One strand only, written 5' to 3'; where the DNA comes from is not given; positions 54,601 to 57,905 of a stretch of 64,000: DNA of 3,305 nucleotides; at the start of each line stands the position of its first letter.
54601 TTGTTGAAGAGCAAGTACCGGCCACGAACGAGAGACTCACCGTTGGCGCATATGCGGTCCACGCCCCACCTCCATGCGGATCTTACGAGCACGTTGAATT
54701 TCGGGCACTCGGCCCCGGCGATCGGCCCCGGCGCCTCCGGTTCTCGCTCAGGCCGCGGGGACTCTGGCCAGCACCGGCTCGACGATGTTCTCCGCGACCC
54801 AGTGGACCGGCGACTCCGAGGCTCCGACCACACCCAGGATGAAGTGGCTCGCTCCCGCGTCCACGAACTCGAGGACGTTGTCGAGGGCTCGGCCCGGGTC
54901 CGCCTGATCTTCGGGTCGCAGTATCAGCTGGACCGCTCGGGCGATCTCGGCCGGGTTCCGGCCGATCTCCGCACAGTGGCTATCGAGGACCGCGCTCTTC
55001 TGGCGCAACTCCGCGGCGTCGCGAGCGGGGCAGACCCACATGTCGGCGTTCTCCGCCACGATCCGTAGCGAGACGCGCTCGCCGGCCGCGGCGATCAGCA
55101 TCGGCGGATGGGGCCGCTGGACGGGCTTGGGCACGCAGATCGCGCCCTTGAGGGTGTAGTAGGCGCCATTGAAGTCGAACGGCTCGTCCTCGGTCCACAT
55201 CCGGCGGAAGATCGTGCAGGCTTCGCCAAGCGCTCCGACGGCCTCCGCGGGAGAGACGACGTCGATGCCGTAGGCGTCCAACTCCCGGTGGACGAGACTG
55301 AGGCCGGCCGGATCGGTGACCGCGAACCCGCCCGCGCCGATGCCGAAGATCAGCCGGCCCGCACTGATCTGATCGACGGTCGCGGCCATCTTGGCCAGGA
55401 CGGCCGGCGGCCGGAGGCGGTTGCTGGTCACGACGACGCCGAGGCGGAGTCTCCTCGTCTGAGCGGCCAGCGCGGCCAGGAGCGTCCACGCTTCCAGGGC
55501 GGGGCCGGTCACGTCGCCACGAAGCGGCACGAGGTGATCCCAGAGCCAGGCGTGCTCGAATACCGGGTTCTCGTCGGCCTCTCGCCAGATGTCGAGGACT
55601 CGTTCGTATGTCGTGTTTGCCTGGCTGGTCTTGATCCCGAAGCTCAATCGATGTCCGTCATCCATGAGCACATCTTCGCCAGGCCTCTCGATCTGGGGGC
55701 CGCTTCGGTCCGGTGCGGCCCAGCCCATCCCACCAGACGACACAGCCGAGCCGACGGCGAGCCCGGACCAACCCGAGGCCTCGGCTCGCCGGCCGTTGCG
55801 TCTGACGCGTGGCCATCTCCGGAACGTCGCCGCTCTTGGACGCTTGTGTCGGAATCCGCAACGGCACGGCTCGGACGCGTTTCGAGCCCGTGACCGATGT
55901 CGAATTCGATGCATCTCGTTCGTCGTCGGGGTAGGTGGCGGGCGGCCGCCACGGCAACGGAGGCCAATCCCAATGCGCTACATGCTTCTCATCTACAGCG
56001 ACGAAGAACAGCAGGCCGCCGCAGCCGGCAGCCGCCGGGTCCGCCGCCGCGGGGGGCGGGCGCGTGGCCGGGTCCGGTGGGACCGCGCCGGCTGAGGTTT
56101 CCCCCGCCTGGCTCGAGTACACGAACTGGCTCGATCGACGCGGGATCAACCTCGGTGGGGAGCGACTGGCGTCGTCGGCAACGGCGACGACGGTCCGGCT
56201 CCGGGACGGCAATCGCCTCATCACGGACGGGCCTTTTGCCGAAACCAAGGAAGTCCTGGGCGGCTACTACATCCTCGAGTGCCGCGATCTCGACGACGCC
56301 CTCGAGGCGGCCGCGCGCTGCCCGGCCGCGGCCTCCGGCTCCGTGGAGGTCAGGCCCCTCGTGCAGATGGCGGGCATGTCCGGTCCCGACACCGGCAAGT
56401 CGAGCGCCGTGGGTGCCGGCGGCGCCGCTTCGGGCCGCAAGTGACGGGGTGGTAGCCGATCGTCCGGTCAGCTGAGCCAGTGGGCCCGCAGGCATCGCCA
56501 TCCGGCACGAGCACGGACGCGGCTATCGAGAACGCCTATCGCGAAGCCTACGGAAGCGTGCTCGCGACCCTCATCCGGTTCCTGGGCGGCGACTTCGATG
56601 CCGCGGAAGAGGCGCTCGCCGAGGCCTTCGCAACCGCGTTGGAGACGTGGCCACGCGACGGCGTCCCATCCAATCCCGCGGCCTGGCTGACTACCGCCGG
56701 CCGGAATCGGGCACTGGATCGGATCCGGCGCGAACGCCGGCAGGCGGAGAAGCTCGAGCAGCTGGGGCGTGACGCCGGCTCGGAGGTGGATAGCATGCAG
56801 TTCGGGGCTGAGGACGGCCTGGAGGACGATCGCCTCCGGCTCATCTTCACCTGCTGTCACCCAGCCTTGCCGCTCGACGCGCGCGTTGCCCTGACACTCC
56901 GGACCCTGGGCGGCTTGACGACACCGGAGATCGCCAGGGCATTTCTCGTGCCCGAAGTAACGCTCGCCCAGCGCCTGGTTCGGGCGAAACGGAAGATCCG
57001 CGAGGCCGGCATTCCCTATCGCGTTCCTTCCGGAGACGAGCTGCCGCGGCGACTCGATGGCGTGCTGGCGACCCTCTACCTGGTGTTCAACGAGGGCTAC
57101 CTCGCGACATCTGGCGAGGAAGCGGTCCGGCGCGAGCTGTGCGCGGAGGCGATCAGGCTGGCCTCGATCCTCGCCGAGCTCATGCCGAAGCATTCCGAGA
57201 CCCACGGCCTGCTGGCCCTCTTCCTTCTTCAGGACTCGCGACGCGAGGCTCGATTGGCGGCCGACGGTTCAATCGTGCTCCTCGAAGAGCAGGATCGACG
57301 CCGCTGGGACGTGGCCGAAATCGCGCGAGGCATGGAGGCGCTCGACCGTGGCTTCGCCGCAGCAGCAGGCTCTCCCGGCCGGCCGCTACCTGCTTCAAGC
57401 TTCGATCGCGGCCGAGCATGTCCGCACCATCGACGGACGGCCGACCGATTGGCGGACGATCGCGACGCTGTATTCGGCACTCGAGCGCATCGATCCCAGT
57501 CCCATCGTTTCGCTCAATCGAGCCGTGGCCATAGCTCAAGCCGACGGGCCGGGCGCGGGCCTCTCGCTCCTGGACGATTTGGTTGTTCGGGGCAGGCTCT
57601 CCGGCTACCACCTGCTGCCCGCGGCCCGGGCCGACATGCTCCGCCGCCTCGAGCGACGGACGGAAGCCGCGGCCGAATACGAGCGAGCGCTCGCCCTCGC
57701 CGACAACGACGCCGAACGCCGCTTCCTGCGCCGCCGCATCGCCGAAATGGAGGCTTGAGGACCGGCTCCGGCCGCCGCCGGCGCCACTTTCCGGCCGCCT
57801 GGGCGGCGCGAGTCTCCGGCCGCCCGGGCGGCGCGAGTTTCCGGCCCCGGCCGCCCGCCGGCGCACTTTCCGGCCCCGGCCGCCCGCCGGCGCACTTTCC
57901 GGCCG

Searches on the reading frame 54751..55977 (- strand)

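Call 81: search_protein_families(library=pfam, proteins=[window:54751-55977:-], max_evalue=0.001)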
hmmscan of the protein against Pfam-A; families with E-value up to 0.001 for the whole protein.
window:54751-55977:- (409 aa): 1 family
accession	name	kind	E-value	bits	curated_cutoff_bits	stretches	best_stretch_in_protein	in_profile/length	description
PF00296.26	Bac_luciferase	-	4e-42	145.1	27.9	1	119-357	16-232/314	Luciferase-like monooxygenase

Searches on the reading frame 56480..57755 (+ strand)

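Call 65: search_protein_families(library=pfam, proteins=[window:56480-57755:+], max_evalue=0.01)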
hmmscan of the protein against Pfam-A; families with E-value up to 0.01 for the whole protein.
window:56480-57755:+ (425 aa): 3 families
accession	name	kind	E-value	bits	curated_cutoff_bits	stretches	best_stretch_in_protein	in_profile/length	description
PF20239.3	DUF6596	-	9.6e-37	125.8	27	1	191-290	1-100/102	Family of unknown function (DUF6596)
PF08281.18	Sigma70_r4_2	-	3.5e-10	39.8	25.7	1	122-173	3-54/54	Sigma-70, region 4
PF04542.20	Sigma70_r2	-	1.6e-09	37.9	24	1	22-87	3-70/71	Sigma-70 region 2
